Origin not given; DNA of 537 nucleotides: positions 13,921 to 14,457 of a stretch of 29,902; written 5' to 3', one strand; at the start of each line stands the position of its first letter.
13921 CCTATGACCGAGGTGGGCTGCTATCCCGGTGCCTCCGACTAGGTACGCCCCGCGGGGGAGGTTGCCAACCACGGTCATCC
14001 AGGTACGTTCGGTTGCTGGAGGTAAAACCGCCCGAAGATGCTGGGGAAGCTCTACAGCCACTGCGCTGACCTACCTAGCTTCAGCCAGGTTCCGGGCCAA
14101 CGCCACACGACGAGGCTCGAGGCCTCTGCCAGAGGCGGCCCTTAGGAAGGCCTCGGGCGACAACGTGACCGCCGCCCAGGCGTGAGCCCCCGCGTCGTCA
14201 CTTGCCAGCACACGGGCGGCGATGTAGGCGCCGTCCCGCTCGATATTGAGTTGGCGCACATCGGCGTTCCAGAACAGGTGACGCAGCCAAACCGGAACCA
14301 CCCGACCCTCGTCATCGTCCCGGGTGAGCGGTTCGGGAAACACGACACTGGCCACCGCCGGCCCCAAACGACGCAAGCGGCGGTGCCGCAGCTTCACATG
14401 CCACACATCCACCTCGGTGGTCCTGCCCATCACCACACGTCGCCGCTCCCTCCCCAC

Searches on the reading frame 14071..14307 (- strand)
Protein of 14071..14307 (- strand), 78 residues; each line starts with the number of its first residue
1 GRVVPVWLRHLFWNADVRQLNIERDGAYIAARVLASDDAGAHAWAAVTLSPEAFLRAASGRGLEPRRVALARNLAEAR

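Call 39: find_homologous_proteins(query=A4, max_evalue=0.01)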
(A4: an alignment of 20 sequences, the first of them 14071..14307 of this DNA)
Query A4 (20 sequences) (78 aa, profile of the alignment): 65 proteins with E <= 0.01 among 3837 candidates.
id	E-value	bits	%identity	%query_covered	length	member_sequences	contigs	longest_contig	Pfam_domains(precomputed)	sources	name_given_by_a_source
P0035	2.3e-28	116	99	100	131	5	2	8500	-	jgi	jgi:hypothetical protein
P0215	2.5e-28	116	100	97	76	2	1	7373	-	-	-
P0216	1.5e-27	113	71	79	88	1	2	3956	-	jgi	jgi:hypothetical protein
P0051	1.5e-27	113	82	100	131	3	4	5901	PF21956.2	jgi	jgi:hypothetical protein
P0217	1.9e-27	113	82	100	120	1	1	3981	-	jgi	jgi:hypothetical protein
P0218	1.4e-26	110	70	85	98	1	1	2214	PF21956.2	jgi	jgi:hypothetical protein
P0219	6.7e-26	108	73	95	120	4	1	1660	PF21956.2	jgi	jgi:hypothetical protein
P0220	6.1e-25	105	50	90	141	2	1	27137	PF21956.2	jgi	jgi:hypothetical protein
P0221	7.6e-25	105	47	95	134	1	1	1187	PF21956.2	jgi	jgi:hypothetical protein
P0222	1.1e-24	104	41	96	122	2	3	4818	PF21956.2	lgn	-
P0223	1.3e-24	104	47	99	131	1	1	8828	-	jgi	jgi:hypothetical protein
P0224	2.1e-24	103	47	95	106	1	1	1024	-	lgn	-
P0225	3.0e-24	103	49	95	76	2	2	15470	-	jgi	jgi:hypothetical protein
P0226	4.3e-24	102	52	82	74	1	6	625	-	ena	-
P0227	4.4e-24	102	51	92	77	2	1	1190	PF21956.2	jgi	-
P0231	1.2e-23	101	55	95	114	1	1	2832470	-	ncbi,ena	-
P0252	1.1e-21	94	47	82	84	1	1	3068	PF21956.2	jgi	jgi:hypothetical protein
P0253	2.2e-21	93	47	82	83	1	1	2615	PF21956.2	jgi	jgi:hypothetical protein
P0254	2.7e-21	93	55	100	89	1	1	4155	PF21956.2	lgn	-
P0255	9.6e-21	91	52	96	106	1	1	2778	PF21956.2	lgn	-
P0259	1.7e-20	91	47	90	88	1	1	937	PF21956.2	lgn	-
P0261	3.0e-20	90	44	81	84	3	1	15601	PF21956.2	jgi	jgi:hypothetical protein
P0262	1.2e-19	88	45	86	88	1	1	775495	PF21956.2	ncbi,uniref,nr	ncbi:DUF6922 domain-containing protein [Phytoactinopolyspora endophytica]|uniref:DUF6922 domain-cont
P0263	2.9e-19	87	48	86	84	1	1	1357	PF21956.2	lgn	-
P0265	7.3e-19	85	47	92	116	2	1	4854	PF21956.2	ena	-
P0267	2.1e-18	84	40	92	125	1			PF21956.2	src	-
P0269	2.2e-17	81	44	67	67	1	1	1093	PF21956.2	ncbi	ncbi:MAG: DUF6922 domain-containing protein, partial [Candidatus Dormibacteria bacterium]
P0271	1.8e-16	78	41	90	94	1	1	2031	PF21956.2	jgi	-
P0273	1.6e-9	55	39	46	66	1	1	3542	PF21956.2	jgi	jgi:hypothetical protein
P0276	4.1e-5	41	36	42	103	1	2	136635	PF21956.2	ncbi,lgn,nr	ncbi:MAG: hypothetical protein HYV07_06770 [Deltaproteobacteria bacterium]|nr:hypothetical protein [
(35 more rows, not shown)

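Call 40: search_protein_families(library=pfam, alignment_id=A4, max_evalue=0.1)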
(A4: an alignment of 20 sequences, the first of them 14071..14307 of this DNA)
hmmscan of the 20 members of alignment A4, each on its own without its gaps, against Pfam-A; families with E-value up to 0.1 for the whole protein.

A. member 1, window:14071-14307:- (78 aa): 2 families
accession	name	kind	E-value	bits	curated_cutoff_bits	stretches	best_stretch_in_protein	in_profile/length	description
PF21956.1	DUF6922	-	4.7e-05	23.2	27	1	8-34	2-28/52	Family of unknown function (DUF6922)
PF07398.16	MDMPI_C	-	0.003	18.7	29.5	1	32-62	38-72/90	MDMPI C-terminal domain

B. families by the number of members that match (of 20 scanned): 5 families
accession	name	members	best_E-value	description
PF21956.1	DUF6922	18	9.9e-12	Family of unknown function (DUF6922)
PF07398.16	MDMPI_C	1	0.003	MDMPI C-terminal domain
PF24410.1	wHTH-HSP90_Na-assoc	1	0.063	wHTH-Hsp90_Na associated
PF15253.11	STIL_N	1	0.08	SCL-interrupting locus protein N-terminus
PF16804.11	DUF5071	1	0.093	Domain of unknown function (DUF5071)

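Call 41: find_encoding_contigs(protein=P0262, flank=3000, max_places=2)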
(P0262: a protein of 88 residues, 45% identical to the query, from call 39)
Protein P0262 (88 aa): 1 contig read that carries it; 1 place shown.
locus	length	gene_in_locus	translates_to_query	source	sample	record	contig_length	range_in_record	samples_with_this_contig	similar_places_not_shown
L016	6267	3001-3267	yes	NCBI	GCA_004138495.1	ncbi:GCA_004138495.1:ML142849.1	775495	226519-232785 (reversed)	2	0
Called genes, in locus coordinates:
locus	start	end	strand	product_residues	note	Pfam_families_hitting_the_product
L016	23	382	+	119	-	-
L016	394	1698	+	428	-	-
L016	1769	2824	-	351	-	PF10056:DUF2293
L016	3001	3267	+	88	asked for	PF21956:DUF6922 (weak)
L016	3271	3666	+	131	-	PF08843:AbiEii (weak)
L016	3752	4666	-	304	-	PF01636:APH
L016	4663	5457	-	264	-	PF02311:AraC_binding (weak), PF07883:Cupin_2 (weak), PF00165:HTH_AraC (faint), PF12833:HTH_18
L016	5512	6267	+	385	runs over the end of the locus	PF07690:MFS_1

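Call 42: find_encoding_contigs(protein=P0276, flank=3000, max_places=2)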
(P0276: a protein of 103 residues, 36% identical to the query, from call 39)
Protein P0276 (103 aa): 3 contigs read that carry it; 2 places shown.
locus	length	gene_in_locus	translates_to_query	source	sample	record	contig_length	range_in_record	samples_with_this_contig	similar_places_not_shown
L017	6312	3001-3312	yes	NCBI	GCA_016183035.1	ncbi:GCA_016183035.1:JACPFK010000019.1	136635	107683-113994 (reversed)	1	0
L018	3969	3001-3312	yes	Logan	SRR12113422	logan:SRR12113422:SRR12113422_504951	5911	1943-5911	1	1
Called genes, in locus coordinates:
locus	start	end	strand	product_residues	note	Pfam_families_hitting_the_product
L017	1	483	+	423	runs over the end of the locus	-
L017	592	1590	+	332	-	-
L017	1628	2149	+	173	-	PF04542:Sigma70_r2, PF08281:Sigma70_r4_2, PF04545:Sigma70_r4 (weak)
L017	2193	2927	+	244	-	-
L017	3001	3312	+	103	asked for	PF21956:DUF6922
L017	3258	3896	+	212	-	PF08843:AbiEii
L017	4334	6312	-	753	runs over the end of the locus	PF00069:Pkinase, PF07714:PK_Tyr_Ser-Thr, PF00069:Pkinase (weak), PF07714:PK_Tyr_Ser-Thr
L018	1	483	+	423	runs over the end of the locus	-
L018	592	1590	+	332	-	-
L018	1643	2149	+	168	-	PF04542:Sigma70_r2, PF08281:Sigma70_r4_2, PF04545:Sigma70_r4 (weak)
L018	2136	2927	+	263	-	-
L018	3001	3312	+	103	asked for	PF21956:DUF6922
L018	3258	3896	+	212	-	PF08843:AbiEii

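Call 43: find_encoding_contigs(protein=P0231, flank=3000, max_places=2)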
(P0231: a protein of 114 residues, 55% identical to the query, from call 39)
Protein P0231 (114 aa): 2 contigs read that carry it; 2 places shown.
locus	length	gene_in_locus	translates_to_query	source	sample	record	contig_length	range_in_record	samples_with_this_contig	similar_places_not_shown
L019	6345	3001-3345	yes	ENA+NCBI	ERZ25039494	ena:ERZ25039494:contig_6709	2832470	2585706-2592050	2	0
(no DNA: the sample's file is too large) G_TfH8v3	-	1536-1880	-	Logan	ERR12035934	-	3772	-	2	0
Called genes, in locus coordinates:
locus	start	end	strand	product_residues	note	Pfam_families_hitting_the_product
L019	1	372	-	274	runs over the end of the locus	-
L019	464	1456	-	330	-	PF25213:HVO_A0261_N (faint), PF01638:HxlR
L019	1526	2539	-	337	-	-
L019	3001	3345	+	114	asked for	-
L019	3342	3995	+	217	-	PF08843:AbiEii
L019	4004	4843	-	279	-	-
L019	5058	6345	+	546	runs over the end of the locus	-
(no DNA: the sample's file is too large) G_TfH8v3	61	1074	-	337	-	-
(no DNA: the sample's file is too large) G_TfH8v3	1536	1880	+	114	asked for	-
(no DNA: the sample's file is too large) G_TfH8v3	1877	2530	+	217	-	PF08843:AbiEii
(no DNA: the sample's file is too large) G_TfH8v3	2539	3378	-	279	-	-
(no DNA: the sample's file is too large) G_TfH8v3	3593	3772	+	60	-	?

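Call 44: search_solved_structures(query=A4, max_evalue=10, show_alignments=2)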
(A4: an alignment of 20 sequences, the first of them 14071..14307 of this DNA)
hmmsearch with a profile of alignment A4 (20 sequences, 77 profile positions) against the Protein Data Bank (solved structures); distinct sequences matched with E-value up to 10: 2.
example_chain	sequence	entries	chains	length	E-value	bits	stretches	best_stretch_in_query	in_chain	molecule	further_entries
8vz8_A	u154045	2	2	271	0.56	13.6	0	34-75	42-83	Major histocompatibility complex class I-related gene protein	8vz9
6s4q_A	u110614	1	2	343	4.7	10.6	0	30-57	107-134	Streptavidin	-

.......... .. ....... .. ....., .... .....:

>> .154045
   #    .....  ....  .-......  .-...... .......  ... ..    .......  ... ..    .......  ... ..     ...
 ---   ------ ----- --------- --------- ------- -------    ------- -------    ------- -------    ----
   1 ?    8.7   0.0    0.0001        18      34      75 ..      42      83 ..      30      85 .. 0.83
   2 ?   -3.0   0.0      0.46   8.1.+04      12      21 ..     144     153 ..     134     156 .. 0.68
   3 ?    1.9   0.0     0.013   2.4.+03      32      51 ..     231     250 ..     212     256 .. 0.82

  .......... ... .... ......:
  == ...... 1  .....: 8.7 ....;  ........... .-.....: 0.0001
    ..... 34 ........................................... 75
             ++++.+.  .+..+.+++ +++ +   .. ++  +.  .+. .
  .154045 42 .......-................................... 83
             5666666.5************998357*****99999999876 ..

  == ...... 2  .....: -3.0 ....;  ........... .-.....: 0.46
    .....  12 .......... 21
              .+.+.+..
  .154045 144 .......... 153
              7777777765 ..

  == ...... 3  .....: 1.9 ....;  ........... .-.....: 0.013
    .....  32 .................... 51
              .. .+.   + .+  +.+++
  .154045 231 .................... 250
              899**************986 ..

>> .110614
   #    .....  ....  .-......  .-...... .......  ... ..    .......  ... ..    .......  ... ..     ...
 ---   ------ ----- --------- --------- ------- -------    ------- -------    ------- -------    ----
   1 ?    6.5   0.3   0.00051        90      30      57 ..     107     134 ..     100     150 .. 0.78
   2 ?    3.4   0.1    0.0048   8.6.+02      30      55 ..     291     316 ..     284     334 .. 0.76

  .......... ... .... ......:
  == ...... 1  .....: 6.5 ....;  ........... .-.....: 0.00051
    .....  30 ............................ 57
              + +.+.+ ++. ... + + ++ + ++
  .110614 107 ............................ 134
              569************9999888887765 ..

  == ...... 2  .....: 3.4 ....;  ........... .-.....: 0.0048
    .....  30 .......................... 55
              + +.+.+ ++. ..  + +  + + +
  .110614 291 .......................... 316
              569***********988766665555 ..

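Call 56: search_protein_representatives(alignment_id=A4)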
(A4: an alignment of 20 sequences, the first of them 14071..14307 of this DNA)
Query: 20 sequences, 77 profile positions. Proteins with E-value up to 0.001 (for the whole library): 907; up to 1e-10: 219; up to 1e-30: 0. The best 150 are listed.
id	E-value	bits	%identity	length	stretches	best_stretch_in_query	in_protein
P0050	2.6e-27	110.8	-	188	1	1-75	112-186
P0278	3.4e-27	110.4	-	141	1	1-76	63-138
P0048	1.2e-26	108.7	-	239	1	2-76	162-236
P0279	1.4e-25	105.2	-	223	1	1-75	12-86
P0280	1.5e-25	105.2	-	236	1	2-76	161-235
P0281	2.5e-25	104.5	-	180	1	2-76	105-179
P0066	3.5e-25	104.0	-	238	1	1-76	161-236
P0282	4.0e-25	103.8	-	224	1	1-75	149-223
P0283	6.1e-25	103.2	-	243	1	2-75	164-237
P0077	2.9e-24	101.0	-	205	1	1-75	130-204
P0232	4.4e-24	100.5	-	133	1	2-75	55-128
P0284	5.1e-24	100.2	-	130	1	1-75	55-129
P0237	8.4e-24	99.6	-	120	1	1-75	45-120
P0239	1.2e-23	99.1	-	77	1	3-76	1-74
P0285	1.3e-23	98.9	-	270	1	1-75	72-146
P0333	7.1e-20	87.0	-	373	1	1-76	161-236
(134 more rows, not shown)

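Call 61: find_encoding_contigs(protein=P0333, flank=3000, max_places=2)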
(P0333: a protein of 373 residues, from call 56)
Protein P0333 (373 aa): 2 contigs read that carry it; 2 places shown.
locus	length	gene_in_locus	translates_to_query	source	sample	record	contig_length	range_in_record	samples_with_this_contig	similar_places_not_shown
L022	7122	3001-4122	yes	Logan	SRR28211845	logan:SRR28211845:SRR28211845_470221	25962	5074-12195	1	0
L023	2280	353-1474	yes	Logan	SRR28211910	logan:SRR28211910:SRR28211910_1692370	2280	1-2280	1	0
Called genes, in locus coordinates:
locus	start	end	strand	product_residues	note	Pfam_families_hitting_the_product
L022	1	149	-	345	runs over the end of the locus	PF08100:Dimerisation (weak), PF00891:Methyltransf_2, PF13489:Methyltransf_23, PF08241:Methyltransf_11 (weak), PF08242:Methyltransf_12, PF13649:Methyltransf_25, PF13847:Methyltransf_31 (weak)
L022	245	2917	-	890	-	PF13401:AAA_22 (weak)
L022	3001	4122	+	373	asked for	PF12802:MarR_2 (faint), PF08843:AbiEii (weak)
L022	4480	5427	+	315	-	-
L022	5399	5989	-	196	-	-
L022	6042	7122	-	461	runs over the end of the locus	PF06662:C5-epim_C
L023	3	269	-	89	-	?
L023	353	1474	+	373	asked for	PF12802:MarR_2 (faint), PF08843:AbiEii (weak)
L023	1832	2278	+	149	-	?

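Call 69: predict_structure(alignment_id=A5)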
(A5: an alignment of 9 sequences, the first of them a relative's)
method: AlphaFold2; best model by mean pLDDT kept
length: 373 residues; sequences in the alignment: 9
mean_pLDDT: 77.9   pTM: 0.38
mean pLDDT of the five models: 77.9, 77.8, 77.2, 77.2, 74.4
residues with pLDDT >= 90: 60; 70-90: 241; 50-70: 34; < 50: 38
segments of 3 or more residues with pLDDT < 50: 152-157, 239-258, 260-266, 371-373
pLDDT, mean of each block of 10 residues (from residue 1): 79 79 82 70 80 77 90 87 85 89 92 67 82 87 76 50 79 75 87 87 89 89 88 70 35 41 54 85 84 88 86 77 79 82 88 89 71 40
secondary structure, 60 per line:
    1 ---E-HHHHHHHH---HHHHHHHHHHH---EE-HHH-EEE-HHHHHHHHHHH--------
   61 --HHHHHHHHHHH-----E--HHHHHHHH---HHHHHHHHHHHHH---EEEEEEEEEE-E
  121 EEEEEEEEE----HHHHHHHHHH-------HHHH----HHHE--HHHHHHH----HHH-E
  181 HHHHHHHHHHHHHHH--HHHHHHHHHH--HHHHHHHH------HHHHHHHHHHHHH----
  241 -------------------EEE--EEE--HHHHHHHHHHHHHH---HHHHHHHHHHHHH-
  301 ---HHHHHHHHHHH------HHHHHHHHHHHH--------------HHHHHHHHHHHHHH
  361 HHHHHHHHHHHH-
elements in order: H6-13 H17-27 E38-40 H42-52 H63-73 H82-89 H93-105 E109-118 E120-129 H134-143 H151-154 H165-171 H181-195 H198-207 H210-217 H224-236 E260-262 E265-267 H270-283 H287-299 H304-314 H321-332 H347-372

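Call 72: fold_search(model_id=the predicted structure, library=pdb)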
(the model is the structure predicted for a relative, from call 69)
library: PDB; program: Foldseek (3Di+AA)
matches with E <= 10: 1205; with E <= 0.001: 0
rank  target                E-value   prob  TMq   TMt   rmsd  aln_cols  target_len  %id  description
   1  5yhy                  9.4e-03  1.00  0.19  0.45   6.4       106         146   21  Structure of Lactococcus lactis ZitR, C30S mutant (released 2017-12-06)
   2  5yhx_M                1.3e-02  1.00  0.20  0.46  14.5       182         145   14  Structure of Lactococcus lactis ZitR, wild type (released 2017-12-06)
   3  3cjn                  1.4e-02  1.00  0.19  0.44  12.0       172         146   16  Crystal structure of transcriptional regulator, MarR family, from Silicibacter pomeroyi (released 2008-03-25)
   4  6fi9_A                1.6e-02  1.00  0.19  0.45  10.6       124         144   18  Crystal Structure of a zinc-responsive MarR family member, Lactococcus lactis ZitR (released 2019-02-20)
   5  3k0l_A                1.7e-02  1.00  0.18  0.45   8.6       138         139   17  Crystal Structure of Putative MarR Family Transcriptional Regulator from Acinetobacter sp. ADP (released 2009-10-13)
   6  8ioi_A                1.7e-02  0.98  0.17  0.32  14.2       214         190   11  Crystal Structure of PadR- family transcriptional regulator Rv1176c from Mycobacterium tuberculosis H37Rv. (released 2024-03-13)
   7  5yi3_B                1.8e-02  1.00  0.19  0.45  10.8       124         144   18  Structure of Lactococcus lactis ZitR, C30S mutant in complex with DNA (released 2017-12-06)
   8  5yhx_A                1.8e-02  1.00  0.18  0.41  12.2       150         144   16  Structure of Lactococcus lactis ZitR, wild type (released 2017-12-06)
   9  5yhz                  2.1e-02  1.00  0.19  0.44   6.5       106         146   21  Structure of Lactococcus lactis ZitR, E41A mutant (released 2017-12-06)
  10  7kfs                  2.2e-02  1.00  0.19  0.45   9.7       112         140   20  Crystal structure of the MarR family transcriptional regulator from Variovorax paradoxus bound to Benzoic Acid (released 2021-11-10)
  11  5yi3_E                2.2e-02  1.00  0.18  0.40   8.6       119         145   17  Structure of Lactococcus lactis ZitR, C30S mutant in complex with DNA (released 2017-12-06)
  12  7kjl                  2.6e-02  1.00  0.18  0.45   9.6       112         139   20  Crystal structure of the MarR family transcriptional regulator from Variovorax paradoxus bound to Salicylic acid (released 2021-12-01)
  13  2dk5_MODEL_1_A        2.9e-02  1.00  0.17  0.62   3.3        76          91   17  Solution structure of Winged-Helix domain in RNA polymerase III 39KDa polypeptide (released 2006-10-06)
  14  7kfq                  3.0e-02  1.00  0.18  0.44   9.6       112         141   21  Crystal structure of the MarR family transcriptional regulator from Variovorax paradoxus bound to 1H-Indole-3-Carboxylic (released 2021-11-10)
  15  4rgx_A                3.2e-02  1.00  0.18  0.45  10.7       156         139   18  Crystal Structure of Putative MarR Family Transcriptional Regulator HcaR from Acinetobacter sp. ADP complexed with 3,4 (released 2015-03-04)
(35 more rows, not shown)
